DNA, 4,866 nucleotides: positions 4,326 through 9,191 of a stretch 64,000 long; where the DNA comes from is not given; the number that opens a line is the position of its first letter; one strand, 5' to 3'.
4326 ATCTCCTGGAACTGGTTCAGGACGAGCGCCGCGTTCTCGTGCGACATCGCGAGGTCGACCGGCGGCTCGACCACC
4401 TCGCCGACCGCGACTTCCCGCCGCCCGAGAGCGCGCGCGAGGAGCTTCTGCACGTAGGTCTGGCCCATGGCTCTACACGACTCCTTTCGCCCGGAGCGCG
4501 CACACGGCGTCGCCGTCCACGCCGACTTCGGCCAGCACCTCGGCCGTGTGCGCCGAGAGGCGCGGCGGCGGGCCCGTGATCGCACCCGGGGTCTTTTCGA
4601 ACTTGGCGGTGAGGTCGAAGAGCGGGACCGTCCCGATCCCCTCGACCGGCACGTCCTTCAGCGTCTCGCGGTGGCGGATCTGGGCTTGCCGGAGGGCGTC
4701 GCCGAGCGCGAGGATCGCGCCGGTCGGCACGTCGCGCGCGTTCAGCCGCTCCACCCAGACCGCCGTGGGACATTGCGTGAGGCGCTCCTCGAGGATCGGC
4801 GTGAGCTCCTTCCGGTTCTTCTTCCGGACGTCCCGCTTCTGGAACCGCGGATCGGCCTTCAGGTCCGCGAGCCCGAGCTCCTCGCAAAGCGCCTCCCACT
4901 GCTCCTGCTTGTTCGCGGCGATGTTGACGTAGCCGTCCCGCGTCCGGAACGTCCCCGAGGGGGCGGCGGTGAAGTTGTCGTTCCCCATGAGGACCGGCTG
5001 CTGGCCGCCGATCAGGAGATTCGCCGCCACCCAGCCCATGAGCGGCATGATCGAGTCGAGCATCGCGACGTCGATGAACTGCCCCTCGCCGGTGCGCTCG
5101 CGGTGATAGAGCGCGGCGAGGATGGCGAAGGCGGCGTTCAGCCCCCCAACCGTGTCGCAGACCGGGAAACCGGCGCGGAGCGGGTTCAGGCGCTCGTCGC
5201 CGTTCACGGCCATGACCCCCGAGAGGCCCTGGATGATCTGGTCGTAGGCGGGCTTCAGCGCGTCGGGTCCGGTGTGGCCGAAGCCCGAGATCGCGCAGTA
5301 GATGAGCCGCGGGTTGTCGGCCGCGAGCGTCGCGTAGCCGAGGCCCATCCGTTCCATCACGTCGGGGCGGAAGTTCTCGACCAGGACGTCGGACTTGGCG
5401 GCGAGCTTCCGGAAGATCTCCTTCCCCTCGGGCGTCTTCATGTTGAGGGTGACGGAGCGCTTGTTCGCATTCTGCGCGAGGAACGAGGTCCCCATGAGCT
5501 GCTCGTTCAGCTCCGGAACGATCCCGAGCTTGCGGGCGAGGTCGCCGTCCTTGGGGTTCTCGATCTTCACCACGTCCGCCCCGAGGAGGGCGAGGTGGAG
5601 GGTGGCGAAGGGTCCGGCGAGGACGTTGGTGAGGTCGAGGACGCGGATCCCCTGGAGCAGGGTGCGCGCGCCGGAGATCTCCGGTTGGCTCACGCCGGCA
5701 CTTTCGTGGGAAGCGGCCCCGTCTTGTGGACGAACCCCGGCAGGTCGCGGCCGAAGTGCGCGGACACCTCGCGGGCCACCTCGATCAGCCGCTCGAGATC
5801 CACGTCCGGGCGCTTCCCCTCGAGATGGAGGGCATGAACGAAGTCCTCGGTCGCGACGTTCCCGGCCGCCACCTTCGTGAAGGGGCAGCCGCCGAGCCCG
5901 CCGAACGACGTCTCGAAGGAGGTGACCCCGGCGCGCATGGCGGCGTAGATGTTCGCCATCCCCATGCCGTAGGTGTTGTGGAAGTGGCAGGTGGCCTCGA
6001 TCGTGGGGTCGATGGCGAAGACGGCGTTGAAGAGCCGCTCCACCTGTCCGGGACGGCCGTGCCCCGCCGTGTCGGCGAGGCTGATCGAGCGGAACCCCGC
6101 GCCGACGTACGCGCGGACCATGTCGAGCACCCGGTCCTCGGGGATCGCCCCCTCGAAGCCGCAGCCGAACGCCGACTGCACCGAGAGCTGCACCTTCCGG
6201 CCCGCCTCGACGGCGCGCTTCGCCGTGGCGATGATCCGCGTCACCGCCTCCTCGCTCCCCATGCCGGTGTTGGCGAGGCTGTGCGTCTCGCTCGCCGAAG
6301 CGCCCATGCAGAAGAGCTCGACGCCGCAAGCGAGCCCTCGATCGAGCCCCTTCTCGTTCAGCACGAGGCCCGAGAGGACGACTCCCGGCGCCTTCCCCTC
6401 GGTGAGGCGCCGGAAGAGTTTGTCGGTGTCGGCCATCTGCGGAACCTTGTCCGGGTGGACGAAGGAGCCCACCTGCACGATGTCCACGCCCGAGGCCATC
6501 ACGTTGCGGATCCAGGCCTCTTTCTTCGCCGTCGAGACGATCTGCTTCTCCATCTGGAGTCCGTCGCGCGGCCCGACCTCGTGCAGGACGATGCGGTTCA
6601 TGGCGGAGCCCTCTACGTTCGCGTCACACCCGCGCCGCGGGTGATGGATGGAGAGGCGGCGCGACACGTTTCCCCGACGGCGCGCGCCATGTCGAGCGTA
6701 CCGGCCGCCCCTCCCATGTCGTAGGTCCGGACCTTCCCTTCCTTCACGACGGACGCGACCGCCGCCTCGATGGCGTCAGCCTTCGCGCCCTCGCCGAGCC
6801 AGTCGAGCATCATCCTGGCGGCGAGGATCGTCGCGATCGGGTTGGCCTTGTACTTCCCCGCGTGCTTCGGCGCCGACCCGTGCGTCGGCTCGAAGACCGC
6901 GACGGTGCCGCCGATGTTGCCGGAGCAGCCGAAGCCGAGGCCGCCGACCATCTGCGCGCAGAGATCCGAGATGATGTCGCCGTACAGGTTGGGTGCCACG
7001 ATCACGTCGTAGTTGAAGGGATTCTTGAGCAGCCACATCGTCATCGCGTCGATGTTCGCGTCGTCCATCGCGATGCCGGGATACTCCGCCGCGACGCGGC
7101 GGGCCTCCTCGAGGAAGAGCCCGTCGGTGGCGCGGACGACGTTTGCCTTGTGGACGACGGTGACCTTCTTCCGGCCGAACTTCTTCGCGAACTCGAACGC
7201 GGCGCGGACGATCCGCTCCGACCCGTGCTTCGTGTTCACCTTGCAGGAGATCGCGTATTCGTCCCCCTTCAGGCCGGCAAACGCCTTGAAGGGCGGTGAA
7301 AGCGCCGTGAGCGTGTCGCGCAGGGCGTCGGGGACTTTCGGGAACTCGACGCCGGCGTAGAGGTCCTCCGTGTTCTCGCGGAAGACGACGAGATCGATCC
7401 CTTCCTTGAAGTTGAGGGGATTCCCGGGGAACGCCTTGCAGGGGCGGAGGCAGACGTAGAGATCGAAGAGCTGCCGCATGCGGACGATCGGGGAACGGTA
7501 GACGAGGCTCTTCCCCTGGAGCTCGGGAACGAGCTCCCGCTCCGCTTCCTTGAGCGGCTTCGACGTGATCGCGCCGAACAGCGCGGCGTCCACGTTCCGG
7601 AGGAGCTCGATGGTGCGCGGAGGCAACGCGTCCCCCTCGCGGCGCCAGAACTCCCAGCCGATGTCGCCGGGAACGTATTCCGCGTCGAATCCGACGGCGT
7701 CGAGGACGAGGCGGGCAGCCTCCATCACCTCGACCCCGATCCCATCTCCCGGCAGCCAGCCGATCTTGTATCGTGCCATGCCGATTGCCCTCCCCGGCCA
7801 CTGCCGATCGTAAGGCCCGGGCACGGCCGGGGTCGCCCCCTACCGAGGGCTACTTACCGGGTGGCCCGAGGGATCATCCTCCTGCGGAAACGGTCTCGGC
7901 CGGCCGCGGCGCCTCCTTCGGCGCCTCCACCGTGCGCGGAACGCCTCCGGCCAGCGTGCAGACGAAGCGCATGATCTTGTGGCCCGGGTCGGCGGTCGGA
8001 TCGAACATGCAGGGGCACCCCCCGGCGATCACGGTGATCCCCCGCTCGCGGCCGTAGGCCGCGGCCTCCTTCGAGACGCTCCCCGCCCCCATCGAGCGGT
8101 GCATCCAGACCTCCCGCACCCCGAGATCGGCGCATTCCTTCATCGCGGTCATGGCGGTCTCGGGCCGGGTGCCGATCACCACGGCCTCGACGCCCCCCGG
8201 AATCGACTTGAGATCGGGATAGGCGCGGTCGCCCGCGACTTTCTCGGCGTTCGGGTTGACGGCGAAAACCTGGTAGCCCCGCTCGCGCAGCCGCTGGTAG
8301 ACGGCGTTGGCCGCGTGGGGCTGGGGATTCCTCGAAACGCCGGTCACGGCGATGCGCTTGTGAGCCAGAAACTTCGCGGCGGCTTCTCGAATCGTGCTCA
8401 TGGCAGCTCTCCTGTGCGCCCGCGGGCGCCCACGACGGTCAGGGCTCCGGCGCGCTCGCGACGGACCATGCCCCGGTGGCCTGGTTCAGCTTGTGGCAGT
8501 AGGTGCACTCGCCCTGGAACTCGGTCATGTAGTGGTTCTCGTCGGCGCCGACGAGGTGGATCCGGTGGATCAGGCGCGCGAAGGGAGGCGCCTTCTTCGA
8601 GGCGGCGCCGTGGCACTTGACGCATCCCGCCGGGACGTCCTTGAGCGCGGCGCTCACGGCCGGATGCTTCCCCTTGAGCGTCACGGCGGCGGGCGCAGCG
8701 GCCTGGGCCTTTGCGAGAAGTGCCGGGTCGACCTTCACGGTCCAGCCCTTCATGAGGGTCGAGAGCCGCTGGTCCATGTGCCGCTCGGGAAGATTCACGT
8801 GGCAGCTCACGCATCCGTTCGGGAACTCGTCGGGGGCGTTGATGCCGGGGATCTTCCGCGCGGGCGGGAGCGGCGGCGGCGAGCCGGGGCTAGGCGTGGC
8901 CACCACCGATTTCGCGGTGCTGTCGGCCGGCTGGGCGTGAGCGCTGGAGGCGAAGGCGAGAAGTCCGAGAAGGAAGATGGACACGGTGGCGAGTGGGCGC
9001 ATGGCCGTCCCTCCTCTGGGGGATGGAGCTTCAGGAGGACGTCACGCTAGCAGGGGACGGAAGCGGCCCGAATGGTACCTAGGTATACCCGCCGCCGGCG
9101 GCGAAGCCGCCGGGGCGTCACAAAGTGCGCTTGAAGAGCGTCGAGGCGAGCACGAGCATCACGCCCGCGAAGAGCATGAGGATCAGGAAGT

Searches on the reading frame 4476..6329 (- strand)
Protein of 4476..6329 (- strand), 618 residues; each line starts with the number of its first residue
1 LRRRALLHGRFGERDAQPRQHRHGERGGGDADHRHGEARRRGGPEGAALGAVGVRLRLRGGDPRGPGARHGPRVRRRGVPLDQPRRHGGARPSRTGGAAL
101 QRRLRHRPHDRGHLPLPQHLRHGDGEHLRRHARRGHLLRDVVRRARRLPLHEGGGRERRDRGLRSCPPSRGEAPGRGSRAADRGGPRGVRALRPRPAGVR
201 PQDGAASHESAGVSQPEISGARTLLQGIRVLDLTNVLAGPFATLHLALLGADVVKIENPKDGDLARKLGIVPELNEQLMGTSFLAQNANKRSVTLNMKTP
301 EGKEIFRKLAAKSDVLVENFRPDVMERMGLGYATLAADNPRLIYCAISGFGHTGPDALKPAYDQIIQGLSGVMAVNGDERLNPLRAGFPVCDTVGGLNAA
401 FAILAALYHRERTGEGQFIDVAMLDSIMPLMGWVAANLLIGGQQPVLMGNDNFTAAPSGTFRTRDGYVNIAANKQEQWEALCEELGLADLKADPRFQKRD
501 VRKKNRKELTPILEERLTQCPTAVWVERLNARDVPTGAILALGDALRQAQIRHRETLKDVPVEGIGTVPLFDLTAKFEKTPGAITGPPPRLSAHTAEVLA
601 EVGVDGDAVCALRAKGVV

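Call 54: search_protein_families(library=pfam, proteins=[window:4476-6329:-], max_evalue=0.001)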
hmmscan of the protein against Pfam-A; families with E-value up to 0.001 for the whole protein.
window:4476-6329:- (618 aa): 1 family
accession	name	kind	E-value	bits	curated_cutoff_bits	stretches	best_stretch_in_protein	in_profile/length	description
PF02515.22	CoA_transf_3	-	1.1e-122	410.1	23.3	1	225-595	1-366/366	CoA-transferase family III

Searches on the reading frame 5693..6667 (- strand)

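Call 54: search_protein_families(library=pfam, proteins=[window:5693-6667:-], max_evalue=0.001)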
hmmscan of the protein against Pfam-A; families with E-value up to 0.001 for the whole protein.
window:5693-6667:- (325 aa): 1 family
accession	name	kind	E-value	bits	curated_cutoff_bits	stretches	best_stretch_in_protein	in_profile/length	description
PF00682.25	HMGL-like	-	3.6e-39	135.2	29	1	26-300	2-259/260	HMGL-like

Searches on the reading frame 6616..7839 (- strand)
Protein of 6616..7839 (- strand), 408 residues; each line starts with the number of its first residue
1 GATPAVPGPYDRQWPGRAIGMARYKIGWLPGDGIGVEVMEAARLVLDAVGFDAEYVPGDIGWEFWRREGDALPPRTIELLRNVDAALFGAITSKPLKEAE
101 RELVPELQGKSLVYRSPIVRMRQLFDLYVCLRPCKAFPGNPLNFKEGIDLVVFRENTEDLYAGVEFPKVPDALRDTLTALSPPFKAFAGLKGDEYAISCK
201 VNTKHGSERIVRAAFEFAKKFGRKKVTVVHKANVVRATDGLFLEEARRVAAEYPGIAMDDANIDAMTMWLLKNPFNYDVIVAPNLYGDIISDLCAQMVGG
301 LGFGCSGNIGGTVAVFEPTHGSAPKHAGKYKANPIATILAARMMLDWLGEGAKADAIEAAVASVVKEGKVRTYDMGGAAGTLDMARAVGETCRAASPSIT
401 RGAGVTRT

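Call 54: search_protein_families(library=pfam, proteins=[window:6616-7839:-], max_evalue=0.001)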
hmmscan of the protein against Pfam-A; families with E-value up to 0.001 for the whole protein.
window:6616-7839:- (408 aa): 1 family
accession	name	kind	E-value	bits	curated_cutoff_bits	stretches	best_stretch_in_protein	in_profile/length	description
PF00180.25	Iso_dh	-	4.4e-90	302.9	27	1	25-387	1-347/348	Isocitrate/isopropylmalate dehydrogenase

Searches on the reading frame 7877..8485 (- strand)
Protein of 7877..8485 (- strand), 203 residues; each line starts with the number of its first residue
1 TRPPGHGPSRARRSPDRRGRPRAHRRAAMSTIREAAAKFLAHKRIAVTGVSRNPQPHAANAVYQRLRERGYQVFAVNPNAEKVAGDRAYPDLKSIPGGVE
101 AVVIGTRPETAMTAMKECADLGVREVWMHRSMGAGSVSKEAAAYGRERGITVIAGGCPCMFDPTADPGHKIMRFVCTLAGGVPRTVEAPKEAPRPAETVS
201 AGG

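Call 54: search_protein_families(library=pfam, proteins=[window:7877-8485:-], max_evalue=0.001)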
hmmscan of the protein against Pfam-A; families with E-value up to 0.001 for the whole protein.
window:7877-8485:- (203 aa): 2 families
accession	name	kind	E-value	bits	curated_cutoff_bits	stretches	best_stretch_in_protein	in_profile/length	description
PF13380.12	CoA_binding_2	-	4.9e-26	91.9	22.8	1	43-160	1-113/116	CoA binding domain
PF02629.25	CoA_binding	-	1.4e-05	26.2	22.3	1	43-128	4-93/97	CoA binding domain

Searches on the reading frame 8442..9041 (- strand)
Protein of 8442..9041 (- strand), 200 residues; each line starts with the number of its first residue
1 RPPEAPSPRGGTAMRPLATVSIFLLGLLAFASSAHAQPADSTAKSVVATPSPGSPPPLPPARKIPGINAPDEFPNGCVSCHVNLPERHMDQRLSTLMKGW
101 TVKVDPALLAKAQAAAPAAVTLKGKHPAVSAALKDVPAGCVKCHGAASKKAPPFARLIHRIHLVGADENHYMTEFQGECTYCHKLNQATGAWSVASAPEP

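Call 54: search_protein_families(library=pfam, proteins=[window:8442-9041:-], max_evalue=0.001)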
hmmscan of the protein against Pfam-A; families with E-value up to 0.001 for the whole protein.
window:8442-9041:- (200 aa): 1 family
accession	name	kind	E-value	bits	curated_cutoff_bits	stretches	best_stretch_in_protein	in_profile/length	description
PF22113.1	Mtrc-MtrF_II-IV_dom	-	1.4e-06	28.4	30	1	134-188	26-93/176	Outer membrane cytochrome MtrC/MtrF-like, domains II/IV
